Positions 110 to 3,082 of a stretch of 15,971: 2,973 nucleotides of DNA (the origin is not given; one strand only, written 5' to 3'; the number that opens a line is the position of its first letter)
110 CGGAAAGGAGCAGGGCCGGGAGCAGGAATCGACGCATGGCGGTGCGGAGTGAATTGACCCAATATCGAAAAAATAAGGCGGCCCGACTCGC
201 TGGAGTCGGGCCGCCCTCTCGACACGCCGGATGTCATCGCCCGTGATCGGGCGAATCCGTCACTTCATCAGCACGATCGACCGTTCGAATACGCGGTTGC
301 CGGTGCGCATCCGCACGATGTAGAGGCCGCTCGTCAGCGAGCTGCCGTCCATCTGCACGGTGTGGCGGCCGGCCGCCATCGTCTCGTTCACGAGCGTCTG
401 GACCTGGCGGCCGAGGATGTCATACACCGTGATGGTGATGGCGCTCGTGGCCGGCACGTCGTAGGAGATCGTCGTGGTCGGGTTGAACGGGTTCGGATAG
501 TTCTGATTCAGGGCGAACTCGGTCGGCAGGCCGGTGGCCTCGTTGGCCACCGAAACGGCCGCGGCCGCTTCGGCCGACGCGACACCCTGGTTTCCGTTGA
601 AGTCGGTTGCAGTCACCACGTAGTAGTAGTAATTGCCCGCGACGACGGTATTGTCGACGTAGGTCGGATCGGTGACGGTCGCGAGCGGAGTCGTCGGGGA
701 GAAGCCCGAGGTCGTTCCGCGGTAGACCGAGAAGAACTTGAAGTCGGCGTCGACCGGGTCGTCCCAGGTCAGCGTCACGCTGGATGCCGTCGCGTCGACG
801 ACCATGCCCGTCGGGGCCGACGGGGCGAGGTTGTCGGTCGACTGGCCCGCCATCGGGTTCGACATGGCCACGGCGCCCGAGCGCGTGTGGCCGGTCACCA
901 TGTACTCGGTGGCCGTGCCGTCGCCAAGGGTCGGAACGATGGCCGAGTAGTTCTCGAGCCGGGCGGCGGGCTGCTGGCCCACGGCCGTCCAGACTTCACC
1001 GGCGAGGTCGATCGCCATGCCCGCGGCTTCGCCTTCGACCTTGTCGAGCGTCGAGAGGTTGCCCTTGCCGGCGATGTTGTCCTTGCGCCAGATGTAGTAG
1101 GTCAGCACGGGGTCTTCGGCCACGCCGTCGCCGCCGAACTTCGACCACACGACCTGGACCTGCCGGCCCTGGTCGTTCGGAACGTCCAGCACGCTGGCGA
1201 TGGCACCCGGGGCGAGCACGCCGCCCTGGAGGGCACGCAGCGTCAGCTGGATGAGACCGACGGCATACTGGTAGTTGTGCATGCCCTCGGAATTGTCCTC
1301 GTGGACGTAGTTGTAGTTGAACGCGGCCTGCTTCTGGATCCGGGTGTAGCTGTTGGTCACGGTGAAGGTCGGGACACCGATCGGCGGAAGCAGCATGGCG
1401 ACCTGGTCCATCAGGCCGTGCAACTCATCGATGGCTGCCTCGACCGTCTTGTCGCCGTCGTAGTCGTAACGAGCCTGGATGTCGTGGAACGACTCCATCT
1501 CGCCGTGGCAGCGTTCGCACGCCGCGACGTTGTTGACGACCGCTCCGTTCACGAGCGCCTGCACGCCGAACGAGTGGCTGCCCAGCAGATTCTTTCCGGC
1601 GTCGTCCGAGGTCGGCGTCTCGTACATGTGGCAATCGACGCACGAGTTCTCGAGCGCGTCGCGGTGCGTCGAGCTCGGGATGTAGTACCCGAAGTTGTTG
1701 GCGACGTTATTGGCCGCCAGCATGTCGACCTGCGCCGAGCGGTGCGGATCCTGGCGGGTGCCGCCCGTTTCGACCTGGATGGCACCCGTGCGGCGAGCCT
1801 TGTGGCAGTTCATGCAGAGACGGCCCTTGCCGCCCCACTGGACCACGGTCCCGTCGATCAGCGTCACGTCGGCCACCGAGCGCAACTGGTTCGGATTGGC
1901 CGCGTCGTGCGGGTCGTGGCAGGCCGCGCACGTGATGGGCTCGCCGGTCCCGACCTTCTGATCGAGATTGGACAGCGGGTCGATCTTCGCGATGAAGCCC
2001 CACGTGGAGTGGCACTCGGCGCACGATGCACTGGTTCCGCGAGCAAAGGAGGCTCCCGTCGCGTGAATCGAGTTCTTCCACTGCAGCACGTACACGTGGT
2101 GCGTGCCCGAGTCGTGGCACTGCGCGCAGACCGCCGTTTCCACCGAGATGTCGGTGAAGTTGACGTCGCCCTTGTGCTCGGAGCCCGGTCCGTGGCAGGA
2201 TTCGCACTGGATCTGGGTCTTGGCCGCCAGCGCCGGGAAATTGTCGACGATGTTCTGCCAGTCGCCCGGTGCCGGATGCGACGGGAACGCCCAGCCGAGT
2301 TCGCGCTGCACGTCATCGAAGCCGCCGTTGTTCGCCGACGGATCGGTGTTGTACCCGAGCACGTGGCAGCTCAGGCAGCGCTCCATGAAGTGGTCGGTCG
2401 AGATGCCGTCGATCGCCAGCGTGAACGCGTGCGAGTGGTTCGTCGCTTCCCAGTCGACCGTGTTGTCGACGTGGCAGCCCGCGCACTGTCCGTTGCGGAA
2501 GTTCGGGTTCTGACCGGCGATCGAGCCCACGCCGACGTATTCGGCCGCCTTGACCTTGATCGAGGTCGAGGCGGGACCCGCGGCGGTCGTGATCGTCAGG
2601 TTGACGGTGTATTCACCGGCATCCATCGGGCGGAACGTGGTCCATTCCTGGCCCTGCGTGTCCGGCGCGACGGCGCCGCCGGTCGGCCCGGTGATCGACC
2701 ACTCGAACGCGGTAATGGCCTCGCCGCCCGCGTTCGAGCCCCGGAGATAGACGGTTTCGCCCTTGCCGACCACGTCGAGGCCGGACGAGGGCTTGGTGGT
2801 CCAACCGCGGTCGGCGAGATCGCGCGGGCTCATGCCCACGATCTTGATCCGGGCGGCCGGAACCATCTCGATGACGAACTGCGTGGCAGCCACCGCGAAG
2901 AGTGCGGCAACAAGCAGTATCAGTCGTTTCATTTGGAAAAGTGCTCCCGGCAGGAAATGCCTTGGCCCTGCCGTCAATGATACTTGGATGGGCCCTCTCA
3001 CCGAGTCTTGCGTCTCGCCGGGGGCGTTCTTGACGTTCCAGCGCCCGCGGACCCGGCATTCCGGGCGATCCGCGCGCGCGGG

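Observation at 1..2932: A T9SS-exported nine-heme cytochrome c sits directly upstream of a signal-peptide protein gene, a candidate extracellular electron-transfer module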

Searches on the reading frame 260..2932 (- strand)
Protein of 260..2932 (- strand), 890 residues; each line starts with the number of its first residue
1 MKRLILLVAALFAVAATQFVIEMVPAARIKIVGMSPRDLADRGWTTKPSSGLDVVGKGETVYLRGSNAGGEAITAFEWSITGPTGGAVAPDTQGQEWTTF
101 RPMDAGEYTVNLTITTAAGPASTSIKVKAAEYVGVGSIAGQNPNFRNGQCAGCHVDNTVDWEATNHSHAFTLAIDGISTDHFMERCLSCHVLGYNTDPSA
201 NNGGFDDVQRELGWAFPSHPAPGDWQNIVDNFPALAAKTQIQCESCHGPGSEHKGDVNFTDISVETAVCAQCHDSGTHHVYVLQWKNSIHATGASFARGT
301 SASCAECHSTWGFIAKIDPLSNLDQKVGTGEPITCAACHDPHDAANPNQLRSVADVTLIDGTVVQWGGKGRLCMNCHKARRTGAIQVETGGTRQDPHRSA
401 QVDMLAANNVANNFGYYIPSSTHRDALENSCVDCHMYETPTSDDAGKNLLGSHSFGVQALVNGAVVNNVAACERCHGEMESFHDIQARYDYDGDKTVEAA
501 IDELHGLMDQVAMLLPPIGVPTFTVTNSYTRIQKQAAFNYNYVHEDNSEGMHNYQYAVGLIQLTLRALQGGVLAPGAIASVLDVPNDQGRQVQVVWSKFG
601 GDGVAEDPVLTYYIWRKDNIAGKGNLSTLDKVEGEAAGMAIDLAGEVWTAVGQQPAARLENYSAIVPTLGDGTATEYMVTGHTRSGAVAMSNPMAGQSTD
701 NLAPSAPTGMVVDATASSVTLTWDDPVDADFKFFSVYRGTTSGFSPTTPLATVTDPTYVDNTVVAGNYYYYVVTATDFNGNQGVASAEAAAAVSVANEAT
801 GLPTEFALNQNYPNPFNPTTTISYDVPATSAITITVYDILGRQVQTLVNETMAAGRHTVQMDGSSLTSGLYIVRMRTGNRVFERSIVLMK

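Call 6: search_protein_families(library=pfam, proteins=[window:260-2932:-], max_evalue=0.1)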
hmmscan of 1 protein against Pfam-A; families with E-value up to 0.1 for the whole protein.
window:260-2932:- (890 aa): 15 families
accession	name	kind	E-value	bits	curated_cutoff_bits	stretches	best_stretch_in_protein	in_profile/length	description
PF14522.11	Cytochrome_C7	-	4.6e-12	46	24.8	4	300-378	12-67/67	Cytochrome c7 and related cytochrome c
PF18962.6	Por_Secre_tail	-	6.5e-12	46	27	1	812-886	2-74/75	Secretion system C-terminal sorting domain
PF22113.1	Mtrc-MtrF_II-IV_dom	-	8.7e-11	42.1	30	3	239-310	80-165/176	Outer membrane cytochrome MtrC/MtrF-like, domains II/IV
PF14537.11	Cytochrom_c3_2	-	1.3e-07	32.5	25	2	238-310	4-66/79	Cytochrome c3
PF09699.15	Paired_CXXCH_1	-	2.4e-06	27.6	20.6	2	335-380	9-39/41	Doubled CXXCH motif (Paired_CXXCH_1)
PF13435.11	Cytochrome_C554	-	0.00016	23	20.8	1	149-199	1-64/84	Cytochrome c554 and c-prime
PF02085.21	Cytochrom_CIII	-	0.00033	21.4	22.9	1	239-339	29-101/101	Class III cytochrome C family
PF13860.13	FlgD_ig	-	0.0024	18.3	27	1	827-876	19-74/79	FlgD Ig-like domain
PF00630.25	Filamin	-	0.004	18.4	26.9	1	54-114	18-82/93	Filamin/ABP280 repeat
PF02335.20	Cytochrom_C552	-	0.0044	16.5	24.1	1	420-561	237-366/438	Cytochrome c552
PF00041.27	fn3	-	0.0068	17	25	1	705-764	1-57/84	Fibronectin type III domain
PF00684.25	DnaJ_CXXCXGXG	-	0.01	16.6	32.7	1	239-277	13-52/65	DnaJ central domain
PF00801.26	PKD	-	0.033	14.6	23.5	1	57-128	13-79/80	PKD domain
PF24291.1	Ig_CFAP65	-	0.037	14.3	27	1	85-127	70-111/121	Cilia- and flagella-associated protein 65-like, Ig-like domain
PF05077.17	DUF678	-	0.062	13.9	24.1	0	301-338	25-63/74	Protein of unknown function (DUF678)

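Call 7: search_protein_families(library=ncbifam, proteins=[window:260-2932:-], max_evalue=0.1)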
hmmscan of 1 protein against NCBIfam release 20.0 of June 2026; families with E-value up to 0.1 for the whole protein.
window:260-2932:- (890 aa): 10 families
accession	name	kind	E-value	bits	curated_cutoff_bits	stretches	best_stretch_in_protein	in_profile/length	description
NF041198.1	UshA_like_PCGU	equivalog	1.3e-14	53.7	275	1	149-277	410-512/519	UshA-like (seleno)protein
TIGR04183.1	Por_Secre_tail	domain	5.5e-11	42.3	23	1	812-887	2-70/72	T9SS type A sorting domain-containing protein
TIGR03508.1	decahem_SO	subfamily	6e-09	35.8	192.2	1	239-354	33-165/258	DmsE family decaheme c-type cytochrome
NF038113.1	T9SSA_dep_M36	equivalog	3.7e-08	32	885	1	807-887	791-867/869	T9SS-dependent M36 family metallopeptidase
NF052323.1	T9SSA_dep_M6i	equivalog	5.7e-08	31.2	600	1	810-877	959-1026/1043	T9SS-dependent M6-like inactivated metalloprotease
NF041028.1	decahem_GSU2203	exception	1.7e-05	24.2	325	1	237-343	64-159/317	GSU2203 family decaheme c-type cytochrome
NF008659.0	PRK11659.1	equivalog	2.5e-05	24.1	184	1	295-380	40-120/188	cytochrome c nitrite reductase pentaheme subunit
TIGR01905.1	paired_CXXCH_1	subfamily_domain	0.00015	21.6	25.2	2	335-352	9-26/41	doubled CXXCH domain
NF045713.1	CxxCH_16_HmcA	equivalog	0.0068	15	400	1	237-351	171-264/541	sulfate respiration complex hexadecaheme cytochrome HmcA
NF005176.1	PRK06655.1-1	equivalog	0.0088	16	230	0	826-869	93-141/197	flagellar hook assembly protein FlgD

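Call 11: find_encoding_contigs(protein=window:260-2932:-, flank=10000, max_places=6)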
Protein window:260-2932:- (890 aa): 1 contig read that carries it; 1 place shown.
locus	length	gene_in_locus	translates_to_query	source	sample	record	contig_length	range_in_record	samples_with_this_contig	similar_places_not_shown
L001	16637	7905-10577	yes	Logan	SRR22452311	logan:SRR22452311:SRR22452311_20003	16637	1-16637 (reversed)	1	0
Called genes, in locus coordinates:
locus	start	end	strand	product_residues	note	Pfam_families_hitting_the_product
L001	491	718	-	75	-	-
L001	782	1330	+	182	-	-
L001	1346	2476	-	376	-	PF00899:ThiF, PF00581:Rhodanese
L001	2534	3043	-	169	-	PF04098:Rad52_Rad22 (weak)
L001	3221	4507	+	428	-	PF00909:Ammonium_transp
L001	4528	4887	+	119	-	PF00543:P-II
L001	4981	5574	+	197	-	-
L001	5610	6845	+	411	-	PF01145:Band_7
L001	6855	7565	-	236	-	-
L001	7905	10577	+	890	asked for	PF14522:Cytochrome_C7 (faint), PF09699:Paired_CXXCH_1 (faint), PF14537:Cytochrom_c3_2 (faint), PF18962:Por_Secre_tail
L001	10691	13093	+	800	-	PF00801:PKD, PF18911:PKD_4, PF00801:PKD, PF18911:PKD_4, PF00801:PKD, PF18911:PKD_4, PF18911:PKD_4, PF00801:PKD, +4 more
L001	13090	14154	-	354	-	PF04307:YdjM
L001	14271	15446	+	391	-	PF25919:BSH_CusB (faint), PF25973:BSH_CzcB, PF25893:HH_CzcB (faint), PF25975:CzcB_C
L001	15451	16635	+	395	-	?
